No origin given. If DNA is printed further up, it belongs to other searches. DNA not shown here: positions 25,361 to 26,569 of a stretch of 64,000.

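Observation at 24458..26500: Tandem segmental duplication of an OMP gene, with a junction scar copied from the apgM 3' end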

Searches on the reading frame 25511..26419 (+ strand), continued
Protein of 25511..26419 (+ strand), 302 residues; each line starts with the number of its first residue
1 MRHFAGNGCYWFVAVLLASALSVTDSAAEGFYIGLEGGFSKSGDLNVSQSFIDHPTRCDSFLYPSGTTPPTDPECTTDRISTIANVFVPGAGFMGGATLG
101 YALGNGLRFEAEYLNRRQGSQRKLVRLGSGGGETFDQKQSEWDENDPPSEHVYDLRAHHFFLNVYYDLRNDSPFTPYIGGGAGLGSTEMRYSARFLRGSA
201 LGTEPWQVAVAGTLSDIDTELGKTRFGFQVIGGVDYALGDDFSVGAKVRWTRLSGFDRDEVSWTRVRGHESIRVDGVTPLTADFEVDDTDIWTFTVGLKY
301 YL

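Call 16: find_encoding_contigs(protein=P0038, flank=5000, max_places=3)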
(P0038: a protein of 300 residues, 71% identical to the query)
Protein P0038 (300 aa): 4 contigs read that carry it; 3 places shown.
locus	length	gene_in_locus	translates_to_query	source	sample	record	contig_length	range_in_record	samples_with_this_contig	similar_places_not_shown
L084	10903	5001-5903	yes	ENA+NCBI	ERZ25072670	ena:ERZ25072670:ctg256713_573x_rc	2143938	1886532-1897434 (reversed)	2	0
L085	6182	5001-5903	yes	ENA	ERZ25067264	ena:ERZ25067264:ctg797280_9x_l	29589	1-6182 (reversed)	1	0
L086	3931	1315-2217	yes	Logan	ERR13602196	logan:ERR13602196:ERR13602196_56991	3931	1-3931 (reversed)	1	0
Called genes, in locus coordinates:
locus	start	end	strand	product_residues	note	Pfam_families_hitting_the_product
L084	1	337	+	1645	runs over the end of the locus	PF00560:LRR_1 (faint), PF12799:LRR_4 (faint), PF13855:LRR_8, PF28399:Ig_CLSTN (faint), PF00028:Cadherin, PF00028:Cadherin, PF00041:fn3, PF00041:fn3, +4 more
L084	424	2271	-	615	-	PF03255:ACCA, PF01039:Carboxyl_trans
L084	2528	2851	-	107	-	PF01521:Fe-S_biosyn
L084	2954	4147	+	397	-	PF00557:Peptidase_M24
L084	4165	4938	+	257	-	PF01503:PRA-PH (faint), PF03819:MazG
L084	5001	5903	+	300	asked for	PF13505:OMP_b-brl, PF01617:Surface_Ag_2 (faint), PF02462:Opacity (weak)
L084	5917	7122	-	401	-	PF01676:Metalloenzyme, PF10143:PhosphMutase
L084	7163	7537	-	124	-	PF09996:DUF2237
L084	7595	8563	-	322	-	PF13384:HTH_23, PF13518:HTH_28 (faint), PF13936:HTH_38, PF13551:HTH_29 (faint), PF00665:rve (weak)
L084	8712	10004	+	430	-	PF00275:EPSP_synthase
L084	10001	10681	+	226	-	PF13189:Cytidylate_kin2, PF02224:Cytidylate_kin, PF13207:AAA_17 (weak), PF13238:AAA_18 (weak)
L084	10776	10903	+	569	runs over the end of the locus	PF10246:MRP-S35 (faint), PF00575:S1, PF21710:Spt6_S1 (faint), PF00575:S1, PF23459:S1_RRP5 (weak), PF00575:S1 (weak)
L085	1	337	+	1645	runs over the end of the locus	PF00560:LRR_1 (faint), PF12799:LRR_4 (faint), PF13855:LRR_8, PF28399:Ig_CLSTN (faint), PF00028:Cadherin, PF00028:Cadherin, PF00041:fn3, PF00041:fn3, +4 more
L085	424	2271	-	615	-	PF03255:ACCA, PF01039:Carboxyl_trans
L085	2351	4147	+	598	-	PF00557:Peptidase_M24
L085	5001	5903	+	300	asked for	PF13505:OMP_b-brl, PF01617:Surface_Ag_2 (faint), PF02462:Opacity (weak)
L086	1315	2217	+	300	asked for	PF13505:OMP_b-brl, PF01617:Surface_Ag_2 (faint), PF02462:Opacity (weak)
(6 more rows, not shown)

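Call 18: find_encoding_contigs(protein=P0024, flank=5000, max_places=3)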
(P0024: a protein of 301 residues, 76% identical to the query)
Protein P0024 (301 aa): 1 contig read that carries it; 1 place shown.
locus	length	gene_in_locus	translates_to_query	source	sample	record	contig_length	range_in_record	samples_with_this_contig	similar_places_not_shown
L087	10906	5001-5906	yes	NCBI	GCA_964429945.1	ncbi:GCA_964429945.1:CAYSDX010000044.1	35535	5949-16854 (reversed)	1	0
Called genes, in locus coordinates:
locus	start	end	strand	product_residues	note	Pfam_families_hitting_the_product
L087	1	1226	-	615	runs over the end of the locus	PF03255:ACCA, PF01039:Carboxyl_trans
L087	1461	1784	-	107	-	PF01521:Fe-S_biosyn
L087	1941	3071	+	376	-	PF00557:Peptidase_M24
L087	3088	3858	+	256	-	PF01503:PRA-PH (faint), PF03819:MazG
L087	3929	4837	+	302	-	PF13505:OMP_b-brl, PF02462:Opacity (weak)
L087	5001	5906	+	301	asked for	PF13505:OMP_b-brl, PF01617:Surface_Ag_2 (weak), PF02462:Opacity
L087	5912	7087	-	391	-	PF01676:Metalloenzyme, PF10143:PhosphMutase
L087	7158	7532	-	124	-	PF09996:DUF2237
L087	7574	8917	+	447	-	PF00275:EPSP_synthase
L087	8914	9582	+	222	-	PF02224:Cytidylate_kin, PF13189:Cytidylate_kin2 (weak), PF13207:AAA_17 (weak), PF13238:AAA_18 (weak)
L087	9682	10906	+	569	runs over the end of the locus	PF10246:MRP-S35 (faint), PF00575:S1, PF21710:Spt6_S1 (faint), PF00575:S1, PF23459:S1_RRP5 (weak), PF00575:S1 (weak)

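Call 19: find_encoding_contigs(protein=P0029, flank=5000, max_places=3)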
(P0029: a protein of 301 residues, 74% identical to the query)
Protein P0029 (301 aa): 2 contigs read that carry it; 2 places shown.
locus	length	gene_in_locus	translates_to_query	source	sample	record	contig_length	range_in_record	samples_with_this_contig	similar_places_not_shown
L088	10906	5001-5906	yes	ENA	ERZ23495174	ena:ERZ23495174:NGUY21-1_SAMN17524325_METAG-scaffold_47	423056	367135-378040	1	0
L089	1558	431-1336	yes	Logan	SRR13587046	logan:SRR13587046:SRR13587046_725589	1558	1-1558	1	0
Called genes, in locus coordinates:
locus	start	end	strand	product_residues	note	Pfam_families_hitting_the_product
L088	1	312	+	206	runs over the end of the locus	PF13183:Fer4_8 (faint), PF12797:Fer4_2 (faint), PF13237:Fer4_10 (faint), PF12838:Fer4_7, PF13187:Fer4_9 (weak), PF13484:Fer4_16 (faint), PF00037:Fer4 (weak)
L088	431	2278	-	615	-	PF03255:ACCA, PF01039:Carboxyl_trans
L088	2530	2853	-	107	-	PF01521:Fe-S_biosyn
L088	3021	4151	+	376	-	PF00557:Peptidase_M24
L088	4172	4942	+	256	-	PF01503:PRA-PH (faint), PF03819:MazG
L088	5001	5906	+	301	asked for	PF13505:OMP_b-brl, PF01617:Surface_Ag_2 (weak), PF02462:Opacity (weak)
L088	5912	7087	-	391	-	PF01676:Metalloenzyme, PF10143:PhosphMutase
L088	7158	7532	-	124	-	PF09996:DUF2237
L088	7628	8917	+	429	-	PF00275:EPSP_synthase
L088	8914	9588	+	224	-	PF02224:Cytidylate_kin, PF13189:Cytidylate_kin2 (weak), PF13207:AAA_17 (weak), PF13238:AAA_18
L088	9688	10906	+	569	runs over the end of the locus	PF10246:MRP-S35 (faint), PF00575:S1, PF21710:Spt6_S1 (faint), PF00575:S1, PF23459:S1_RRP5 (weak), PF00575:S1 (weak)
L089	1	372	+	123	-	?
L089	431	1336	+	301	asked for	PF13505:OMP_b-brl, PF01617:Surface_Ag_2 (weak), PF02462:Opacity (weak)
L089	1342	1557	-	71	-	?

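Call 20: find_encoding_contigs(protein=P0027, flank=5000, max_places=3)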
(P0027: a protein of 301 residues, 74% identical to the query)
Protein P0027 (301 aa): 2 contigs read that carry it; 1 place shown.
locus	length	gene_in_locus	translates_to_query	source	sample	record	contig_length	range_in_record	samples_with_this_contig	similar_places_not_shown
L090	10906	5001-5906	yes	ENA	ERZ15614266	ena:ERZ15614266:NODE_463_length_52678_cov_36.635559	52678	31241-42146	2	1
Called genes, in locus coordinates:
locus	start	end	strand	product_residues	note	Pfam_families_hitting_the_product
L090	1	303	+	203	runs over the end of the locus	PF12797:Fer4_2 (faint), PF13237:Fer4_10 (faint), PF12838:Fer4_7, PF13187:Fer4_9, PF13484:Fer4_16 (faint), PF00037:Fer4 (weak)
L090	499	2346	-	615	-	PF03255:ACCA, PF01039:Carboxyl_trans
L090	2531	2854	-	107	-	PF01521:Fe-S_biosyn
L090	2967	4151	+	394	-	PF00557:Peptidase_M24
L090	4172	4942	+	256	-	PF01503:PRA-PH (faint), PF03819:MazG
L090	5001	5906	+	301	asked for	PF13505:OMP_b-brl, PF01617:Surface_Ag_2, PF02462:Opacity (weak)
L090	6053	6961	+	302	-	PF13505:OMP_b-brl, PF02462:Opacity (weak)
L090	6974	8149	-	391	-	PF01676:Metalloenzyme, PF10143:PhosphMutase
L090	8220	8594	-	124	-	PF09996:DUF2237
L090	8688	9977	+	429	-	PF00275:EPSP_synthase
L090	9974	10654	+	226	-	PF13189:Cytidylate_kin2, PF02224:Cytidylate_kin, PF13207:AAA_17 (faint), PF13238:AAA_18 (weak)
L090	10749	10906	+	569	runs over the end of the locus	PF10246:MRP-S35 (faint), PF00575:S1, PF21710:Spt6_S1 (faint), PF00575:S1, PF23459:S1_RRP5 (weak), PF00575:S1 (weak)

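Call 27: find_related_loci(query=A1, collection=metagenome_contigs, flank=3000)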
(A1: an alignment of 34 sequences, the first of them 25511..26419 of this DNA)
Query A1 (302 aa) in metagenome_contigs; peptide patterns used: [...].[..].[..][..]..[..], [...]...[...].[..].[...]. (x = any residue, [..] = any of these).
600 stretches matched a pattern (row limit reached: there are more); 113 encode a relative of the query (tblastn E <= 1e-3); the best 80 are kept; 80 distinct loci.
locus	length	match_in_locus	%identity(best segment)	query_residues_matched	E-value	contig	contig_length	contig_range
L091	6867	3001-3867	31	13-302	4e-20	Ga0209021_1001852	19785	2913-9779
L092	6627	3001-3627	28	13-275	1e-9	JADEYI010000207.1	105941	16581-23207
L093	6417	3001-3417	29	92-259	6e-9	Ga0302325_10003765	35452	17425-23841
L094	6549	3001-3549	31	15-189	8e-9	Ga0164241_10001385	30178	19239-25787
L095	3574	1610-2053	25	93-253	1e-8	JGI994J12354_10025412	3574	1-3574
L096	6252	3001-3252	33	155-253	2e-8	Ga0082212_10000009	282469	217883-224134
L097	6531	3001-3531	26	14-250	4e-8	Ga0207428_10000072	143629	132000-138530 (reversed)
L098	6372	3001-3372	28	92-250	4e-8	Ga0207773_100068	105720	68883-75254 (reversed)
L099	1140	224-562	32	92-239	3e-8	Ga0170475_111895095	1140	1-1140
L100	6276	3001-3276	30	157-262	6e-8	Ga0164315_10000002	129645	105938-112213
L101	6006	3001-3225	36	163-257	1e-7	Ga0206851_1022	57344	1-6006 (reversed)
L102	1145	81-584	24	12-250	8e-8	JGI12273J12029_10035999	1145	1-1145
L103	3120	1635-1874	36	154-250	2e-7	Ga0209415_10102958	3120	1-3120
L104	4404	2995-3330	29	148-270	1e-7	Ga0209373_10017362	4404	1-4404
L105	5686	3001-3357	25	148-300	2e-7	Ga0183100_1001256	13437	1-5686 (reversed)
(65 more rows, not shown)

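Call 28: find_encoding_contigs(protein=P0026, flank=3000, max_places=3)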
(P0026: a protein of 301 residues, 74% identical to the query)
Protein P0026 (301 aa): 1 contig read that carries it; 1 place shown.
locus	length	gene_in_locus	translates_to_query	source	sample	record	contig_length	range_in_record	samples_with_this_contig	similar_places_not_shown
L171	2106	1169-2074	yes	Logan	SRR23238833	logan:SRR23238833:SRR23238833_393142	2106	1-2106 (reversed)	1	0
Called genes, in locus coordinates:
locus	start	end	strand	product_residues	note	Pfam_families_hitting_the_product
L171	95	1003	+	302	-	PF13505:OMP_b-brl, PF02462:Opacity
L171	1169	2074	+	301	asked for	PF13505:OMP_b-brl, PF01617:Surface_Ag_2 (weak), PF02462:Opacity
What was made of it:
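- Analogous arrays occur in several other assemblies (L087, L090, L171) (calls 18, 20, 28).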

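Call 29: find_encoding_contigs(protein=P0005, flank=5000, max_places=2)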
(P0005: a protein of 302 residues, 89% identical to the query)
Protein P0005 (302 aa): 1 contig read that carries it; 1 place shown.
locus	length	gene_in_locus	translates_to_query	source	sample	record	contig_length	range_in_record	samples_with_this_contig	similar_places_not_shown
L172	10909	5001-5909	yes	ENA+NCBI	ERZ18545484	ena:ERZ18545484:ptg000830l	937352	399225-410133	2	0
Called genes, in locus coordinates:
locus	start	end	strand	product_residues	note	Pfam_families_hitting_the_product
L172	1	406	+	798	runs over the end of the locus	PF00041:fn3, PF16656:Pur_ac_phosph_N (faint), PF21454:MSP1_barrel (faint), PF21605:CRLF2-like_D2 (faint), PF25059:FN3_DSCAM-DSCAML_C (faint), PF10179:NDNF (faint), PF00041:fn3, PF03797:Autotransporter (weak), +1 more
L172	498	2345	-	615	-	PF03255:ACCA, PF01039:Carboxyl_trans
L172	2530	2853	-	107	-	PF01521:Fe-S_biosyn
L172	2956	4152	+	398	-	PF00557:Peptidase_M24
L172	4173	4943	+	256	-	PF01503:PRA-PH (faint), PF03819:MazG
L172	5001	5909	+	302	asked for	PF13505:OMP_b-brl, PF02462:Opacity (weak)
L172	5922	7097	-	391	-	PF01676:Metalloenzyme, PF10143:PhosphMutase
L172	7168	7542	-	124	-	PF09996:DUF2237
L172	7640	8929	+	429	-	PF00275:EPSP_synthase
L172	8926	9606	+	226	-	PF13189:Cytidylate_kin2 (weak), PF02224:Cytidylate_kin, PF13207:AAA_17 (faint), PF13238:AAA_18 (faint)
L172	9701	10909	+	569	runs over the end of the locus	PF10246:MRP-S35 (faint), PF00575:S1, PF21710:Spt6_S1 (faint), PF23459:S1_RRP5 (faint), PF00575:S1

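Call 30: find_encoding_contigs(protein=P0036, flank=5000, max_places=2)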
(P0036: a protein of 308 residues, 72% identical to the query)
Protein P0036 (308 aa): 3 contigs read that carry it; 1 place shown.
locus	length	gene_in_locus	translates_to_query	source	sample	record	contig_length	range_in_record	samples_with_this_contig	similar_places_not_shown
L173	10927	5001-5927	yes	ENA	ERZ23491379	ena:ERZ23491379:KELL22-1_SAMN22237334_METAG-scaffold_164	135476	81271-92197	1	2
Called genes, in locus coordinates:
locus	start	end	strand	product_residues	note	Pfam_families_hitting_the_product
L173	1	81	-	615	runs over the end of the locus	PF03255:ACCA, PF01039:Carboxyl_trans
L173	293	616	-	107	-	PF01521:Fe-S_biosyn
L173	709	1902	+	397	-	PF00557:Peptidase_M24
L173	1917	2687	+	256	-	PF01503:PRA-PH (faint), PF03819:MazG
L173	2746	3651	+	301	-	PF13505:OMP_b-brl, PF01617:Surface_Ag_2 (weak), PF02462:Opacity (weak)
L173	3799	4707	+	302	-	PF13505:OMP_b-brl, PF02462:Opacity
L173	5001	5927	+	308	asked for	PF13505:OMP_b-brl, PF01617:Surface_Ag_2 (weak), PF02462:Opacity (weak)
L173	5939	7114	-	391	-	PF01676:Metalloenzyme, PF10143:PhosphMutase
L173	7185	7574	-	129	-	PF09996:DUF2237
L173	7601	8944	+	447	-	PF00275:EPSP_synthase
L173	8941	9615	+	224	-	PF02224:Cytidylate_kin, PF13189:Cytidylate_kin2, PF13207:AAA_17 (weak), PF13238:AAA_18 (weak), PF01202:SKI (faint)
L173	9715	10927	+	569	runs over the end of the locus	PF10246:MRP-S35 (faint), PF00575:S1, PF21710:Spt6_S1 (faint), PF00575:S1, PF23459:S1_RRP5 (weak), PF00575:S1 (weak)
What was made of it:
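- A three-copy array exists (call 30).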
